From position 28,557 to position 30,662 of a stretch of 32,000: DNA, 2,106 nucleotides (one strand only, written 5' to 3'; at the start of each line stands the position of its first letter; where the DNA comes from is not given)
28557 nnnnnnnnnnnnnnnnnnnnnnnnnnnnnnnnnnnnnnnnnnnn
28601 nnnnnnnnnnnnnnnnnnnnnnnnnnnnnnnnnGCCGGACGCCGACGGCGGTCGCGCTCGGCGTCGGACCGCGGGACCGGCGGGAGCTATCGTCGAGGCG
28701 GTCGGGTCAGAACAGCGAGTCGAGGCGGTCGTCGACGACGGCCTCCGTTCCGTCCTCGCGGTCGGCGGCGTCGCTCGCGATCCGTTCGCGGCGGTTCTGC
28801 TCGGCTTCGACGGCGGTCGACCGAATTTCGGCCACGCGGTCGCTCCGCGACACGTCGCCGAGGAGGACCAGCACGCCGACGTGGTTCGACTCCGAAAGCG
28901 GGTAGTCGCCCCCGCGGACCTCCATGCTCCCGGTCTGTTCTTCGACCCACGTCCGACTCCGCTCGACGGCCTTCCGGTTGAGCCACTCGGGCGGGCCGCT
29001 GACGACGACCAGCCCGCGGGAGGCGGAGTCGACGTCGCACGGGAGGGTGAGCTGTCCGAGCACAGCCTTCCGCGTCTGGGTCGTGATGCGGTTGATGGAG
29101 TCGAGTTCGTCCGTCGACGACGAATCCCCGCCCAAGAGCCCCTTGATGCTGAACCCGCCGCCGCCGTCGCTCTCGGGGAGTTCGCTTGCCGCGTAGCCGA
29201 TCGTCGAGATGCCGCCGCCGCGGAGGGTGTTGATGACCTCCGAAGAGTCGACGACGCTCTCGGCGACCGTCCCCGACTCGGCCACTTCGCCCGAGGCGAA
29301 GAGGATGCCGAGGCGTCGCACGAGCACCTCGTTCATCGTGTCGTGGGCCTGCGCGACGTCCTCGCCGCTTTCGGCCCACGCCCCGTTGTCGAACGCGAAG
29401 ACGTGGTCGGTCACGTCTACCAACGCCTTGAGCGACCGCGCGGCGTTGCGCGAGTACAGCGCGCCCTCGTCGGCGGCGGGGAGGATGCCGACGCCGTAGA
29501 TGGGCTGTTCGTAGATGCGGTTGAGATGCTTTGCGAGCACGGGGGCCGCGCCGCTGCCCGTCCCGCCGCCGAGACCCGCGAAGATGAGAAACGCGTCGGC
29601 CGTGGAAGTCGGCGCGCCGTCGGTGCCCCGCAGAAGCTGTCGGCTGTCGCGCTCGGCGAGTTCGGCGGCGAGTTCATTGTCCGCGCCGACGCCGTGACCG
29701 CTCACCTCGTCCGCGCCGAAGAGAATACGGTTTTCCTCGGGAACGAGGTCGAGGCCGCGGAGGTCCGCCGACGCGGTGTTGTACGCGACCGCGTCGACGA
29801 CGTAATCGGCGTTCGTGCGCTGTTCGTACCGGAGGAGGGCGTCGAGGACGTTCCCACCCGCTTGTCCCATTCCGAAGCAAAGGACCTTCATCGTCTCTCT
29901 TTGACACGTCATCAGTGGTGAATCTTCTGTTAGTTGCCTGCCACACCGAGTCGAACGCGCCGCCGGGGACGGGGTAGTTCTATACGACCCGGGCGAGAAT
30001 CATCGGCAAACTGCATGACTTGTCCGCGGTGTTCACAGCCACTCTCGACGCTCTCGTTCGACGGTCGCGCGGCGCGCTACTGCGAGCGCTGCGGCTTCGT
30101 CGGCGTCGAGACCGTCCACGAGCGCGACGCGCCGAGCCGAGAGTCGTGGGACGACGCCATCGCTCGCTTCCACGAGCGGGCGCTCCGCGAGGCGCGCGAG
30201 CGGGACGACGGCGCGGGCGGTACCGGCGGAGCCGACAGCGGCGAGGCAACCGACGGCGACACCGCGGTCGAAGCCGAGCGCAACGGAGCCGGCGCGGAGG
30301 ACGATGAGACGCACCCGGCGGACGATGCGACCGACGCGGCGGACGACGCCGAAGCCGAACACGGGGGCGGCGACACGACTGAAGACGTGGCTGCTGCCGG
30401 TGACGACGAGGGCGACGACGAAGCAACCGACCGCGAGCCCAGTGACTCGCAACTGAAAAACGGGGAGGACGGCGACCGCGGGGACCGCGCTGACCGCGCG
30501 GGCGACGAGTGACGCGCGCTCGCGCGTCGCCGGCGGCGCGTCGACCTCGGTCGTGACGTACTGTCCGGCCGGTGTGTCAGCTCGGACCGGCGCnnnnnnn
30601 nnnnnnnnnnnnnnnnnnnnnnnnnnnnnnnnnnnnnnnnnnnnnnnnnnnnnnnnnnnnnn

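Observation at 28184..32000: Tubulin-like CetZ and actin-like volactin genes 0.7 kb apart, embedded with three uncharacterised partners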

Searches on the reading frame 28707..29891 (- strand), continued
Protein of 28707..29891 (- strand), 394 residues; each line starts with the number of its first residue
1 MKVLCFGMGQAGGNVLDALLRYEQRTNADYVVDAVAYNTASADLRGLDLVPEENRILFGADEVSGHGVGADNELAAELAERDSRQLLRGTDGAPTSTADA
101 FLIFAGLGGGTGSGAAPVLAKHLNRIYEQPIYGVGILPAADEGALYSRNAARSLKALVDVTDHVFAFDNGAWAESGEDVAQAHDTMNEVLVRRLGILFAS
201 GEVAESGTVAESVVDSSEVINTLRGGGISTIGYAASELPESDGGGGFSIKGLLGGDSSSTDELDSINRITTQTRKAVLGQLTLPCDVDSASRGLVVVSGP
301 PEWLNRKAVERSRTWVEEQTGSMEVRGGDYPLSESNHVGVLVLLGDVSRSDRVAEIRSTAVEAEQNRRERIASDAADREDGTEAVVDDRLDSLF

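Call 33: search_solved_structures(query=window:28707-29891:-, max_evalue=1e-10, show_alignments=0)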
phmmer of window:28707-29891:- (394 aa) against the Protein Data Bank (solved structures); distinct sequences matched with E-value up to 1e-10: 13.
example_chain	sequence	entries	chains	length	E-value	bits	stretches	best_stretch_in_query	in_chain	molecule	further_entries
4b46_A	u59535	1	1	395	1.3e-122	412.9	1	1-388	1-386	CELL DIVISION PROTEIN FTSZ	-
4b45_A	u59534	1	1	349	2.9e-87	296.6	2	1-238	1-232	CELL DIVISION PROTEIN FTSZ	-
3zid_A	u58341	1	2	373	7.1e-18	68.3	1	2-235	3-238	TUBULIN/FTSZ, GTPASE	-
2r6r_1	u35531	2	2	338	3.8e-11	46.1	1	4-235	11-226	Cell division protein ftsZ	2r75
22hq_A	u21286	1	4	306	4.2e-11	46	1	5-192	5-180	Cell division protein FtsZ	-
22hr_A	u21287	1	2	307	4.2e-11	46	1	5-192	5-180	Cell division protein FtsZ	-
5h5h_A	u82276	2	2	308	5.6e-11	45.6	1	6-237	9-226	Cell division protein FtsZ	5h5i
5xdv_A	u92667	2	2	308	7e-11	45.2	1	6-237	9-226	Cell division protein FtsZ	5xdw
4u39_A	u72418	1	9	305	7.8e-11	45.1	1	6-238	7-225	Cell division protein FtsZ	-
2rhh_A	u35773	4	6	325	8.2e-11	45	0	6-238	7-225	Cell Division Protein ftsZ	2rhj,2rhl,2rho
7oja_A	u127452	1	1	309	9.2e-11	44.9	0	6-237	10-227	Cell division protein FtsZ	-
1w5e_A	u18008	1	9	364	9.2e-11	44.9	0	2-237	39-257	FTSZ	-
2vam_A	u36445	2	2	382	9.4e-11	44.8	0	6-237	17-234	CELL DIVISION PROTEIN FTSZ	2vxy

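Call 61: search_solved_structures(query=window:28707-29891:-, max_evalue=1e-50, show_alignments=1)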
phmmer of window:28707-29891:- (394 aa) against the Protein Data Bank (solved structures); distinct sequences matched with E-value up to 1e-50: 2.
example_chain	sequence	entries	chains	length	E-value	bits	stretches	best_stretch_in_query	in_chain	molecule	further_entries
4b46_A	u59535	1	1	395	1.3e-122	412.9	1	1-388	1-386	CELL DIVISION PROTEIN FTSZ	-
4b45_A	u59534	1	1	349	2.9e-87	296.6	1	1-238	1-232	CELL DIVISION PROTEIN FTSZ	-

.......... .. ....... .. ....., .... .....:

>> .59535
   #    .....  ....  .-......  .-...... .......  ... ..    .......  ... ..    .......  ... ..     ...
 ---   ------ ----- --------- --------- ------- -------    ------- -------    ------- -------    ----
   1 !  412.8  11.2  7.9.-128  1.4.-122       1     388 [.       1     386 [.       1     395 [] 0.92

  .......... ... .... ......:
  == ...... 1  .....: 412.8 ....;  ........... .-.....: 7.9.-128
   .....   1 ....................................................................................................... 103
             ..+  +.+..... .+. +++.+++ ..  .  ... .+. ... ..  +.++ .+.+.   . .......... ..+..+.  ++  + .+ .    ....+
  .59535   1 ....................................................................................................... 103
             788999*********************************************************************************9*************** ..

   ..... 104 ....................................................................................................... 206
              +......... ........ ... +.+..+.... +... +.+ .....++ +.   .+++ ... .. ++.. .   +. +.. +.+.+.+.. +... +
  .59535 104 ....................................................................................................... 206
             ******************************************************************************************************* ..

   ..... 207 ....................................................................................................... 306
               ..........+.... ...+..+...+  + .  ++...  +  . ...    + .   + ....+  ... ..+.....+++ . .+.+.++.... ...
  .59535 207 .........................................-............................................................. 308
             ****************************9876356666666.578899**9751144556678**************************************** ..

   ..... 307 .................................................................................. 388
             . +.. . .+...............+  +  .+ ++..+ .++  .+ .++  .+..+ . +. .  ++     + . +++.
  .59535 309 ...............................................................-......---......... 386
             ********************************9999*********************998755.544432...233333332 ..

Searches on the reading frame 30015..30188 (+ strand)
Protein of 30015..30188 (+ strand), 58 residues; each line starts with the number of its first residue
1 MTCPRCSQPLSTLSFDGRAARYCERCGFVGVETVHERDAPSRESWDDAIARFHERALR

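Call 66: find_related_loci(query=A5, collection=metagenome_contigs, flank=6000)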
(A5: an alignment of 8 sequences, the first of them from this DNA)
Query A5 (58 aa) in metagenome_contigs; peptide patterns used: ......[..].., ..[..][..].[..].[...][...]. (x = any residue, [..] = any of these).
319 stretches matched a pattern; 128 encode a relative of the query (tblastn E <= 1e-3); the best 80 are kept; 80 distinct loci.
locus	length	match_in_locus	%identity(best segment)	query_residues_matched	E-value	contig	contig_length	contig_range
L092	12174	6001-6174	100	1-58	6e-38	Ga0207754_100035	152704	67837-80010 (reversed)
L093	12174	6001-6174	95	1-58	1e-34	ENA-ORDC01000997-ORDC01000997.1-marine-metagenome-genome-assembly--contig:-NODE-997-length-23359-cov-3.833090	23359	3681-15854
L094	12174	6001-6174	95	1-58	2e-34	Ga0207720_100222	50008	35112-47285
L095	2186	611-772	54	1-54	5e-16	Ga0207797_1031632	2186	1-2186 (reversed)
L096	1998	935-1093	49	1-53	4e-15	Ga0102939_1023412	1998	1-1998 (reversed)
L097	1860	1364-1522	49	1-53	5e-15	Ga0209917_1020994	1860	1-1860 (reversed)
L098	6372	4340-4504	49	1-55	6e-15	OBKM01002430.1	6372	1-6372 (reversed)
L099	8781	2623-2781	51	1-53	9e-15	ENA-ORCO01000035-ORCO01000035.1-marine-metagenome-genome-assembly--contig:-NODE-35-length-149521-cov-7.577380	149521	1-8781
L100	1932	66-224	51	1-53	9e-15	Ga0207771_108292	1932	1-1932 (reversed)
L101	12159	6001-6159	51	1-53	9e-15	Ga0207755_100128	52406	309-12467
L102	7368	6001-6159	49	1-53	1e-14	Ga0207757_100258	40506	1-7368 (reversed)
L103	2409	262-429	46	1-56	1e-14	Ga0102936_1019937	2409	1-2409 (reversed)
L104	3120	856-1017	50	3-56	2e-14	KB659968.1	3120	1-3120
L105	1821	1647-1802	46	1-52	2e-14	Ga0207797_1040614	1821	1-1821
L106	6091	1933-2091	47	1-53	2e-14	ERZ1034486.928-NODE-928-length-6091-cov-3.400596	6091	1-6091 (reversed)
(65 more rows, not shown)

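Call 88: search_protein_representatives(protein=window:30015-30188:+)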
Query: 58 residues. Proteins with E-value up to 0.001 (for the whole library): 195; up to 1e-10: 6; up to 1e-30: 1. The best 150 are listed.
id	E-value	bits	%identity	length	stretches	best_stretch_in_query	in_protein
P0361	1.1e-32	126.2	100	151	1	1-58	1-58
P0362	4.7e-12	61.5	49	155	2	1-54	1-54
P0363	5.6e-12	61.3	51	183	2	1-53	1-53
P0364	6.3e-12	61.1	54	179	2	1-55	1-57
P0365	6.3e-11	58.0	47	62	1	1-55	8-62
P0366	1.0e-10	57.4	49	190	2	1-55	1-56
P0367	1.1e-10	57.3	49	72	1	1-55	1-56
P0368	2.4e-10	56.2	52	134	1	1-54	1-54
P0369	2.6e-10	56.1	51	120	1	1-53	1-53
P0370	2.7e-10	56.0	49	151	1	1-55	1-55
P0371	4.5e-10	55.3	47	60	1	1-55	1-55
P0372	6.3e-10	54.9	51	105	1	1-51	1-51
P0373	1.4e-09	53.8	51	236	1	1-55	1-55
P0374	1.5e-09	53.7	49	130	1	1-55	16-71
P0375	1.5e-09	53.7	45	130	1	2-54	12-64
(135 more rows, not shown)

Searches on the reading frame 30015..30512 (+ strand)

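Call 4: search_protein_families(library=pfam, proteins=[window:30015-30512:+], max_evalue=0.1)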
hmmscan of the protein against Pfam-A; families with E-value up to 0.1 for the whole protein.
window:30015-30512:+ (165 aa): 5 families
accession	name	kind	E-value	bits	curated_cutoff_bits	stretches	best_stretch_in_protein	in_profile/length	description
PF06827.20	zf-FPG_IleRS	-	4.1e-05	23.8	21.3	1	3-26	4-27/30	Zinc finger found in FPG and IleRS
PF13453.11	Zn_ribbon_TFIIB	-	6e-05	22.8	22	1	2-27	1-26/41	Transcription factor zinc-finger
PF24042.1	DUF7351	-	0.0086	16.3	31.2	1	2-66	3-67/177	Domain of unknown function (DUF7351)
PF09526.16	DUF2387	-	0.044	14.3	25.9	1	3-40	11-48/72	Probable metal-binding protein (DUF2387)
PF08271.17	Zn_Ribbon_TF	-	0.087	12.8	29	0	1-29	1-28/43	TFIIB zinc-binding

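Call 5: search_protein_families(library=ncbifam, proteins=[window:30015-30512:+], max_evalue=0.1)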
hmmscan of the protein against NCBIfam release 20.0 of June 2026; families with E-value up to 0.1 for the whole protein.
window:30015-30512:+ (165 aa): 1 family
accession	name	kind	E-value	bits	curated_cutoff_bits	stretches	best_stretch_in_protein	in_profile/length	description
NF045510.1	4Cys_prefix_kin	domain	0.087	13.1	24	0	4-27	5-23/26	4-Cys prefix domain-containing protein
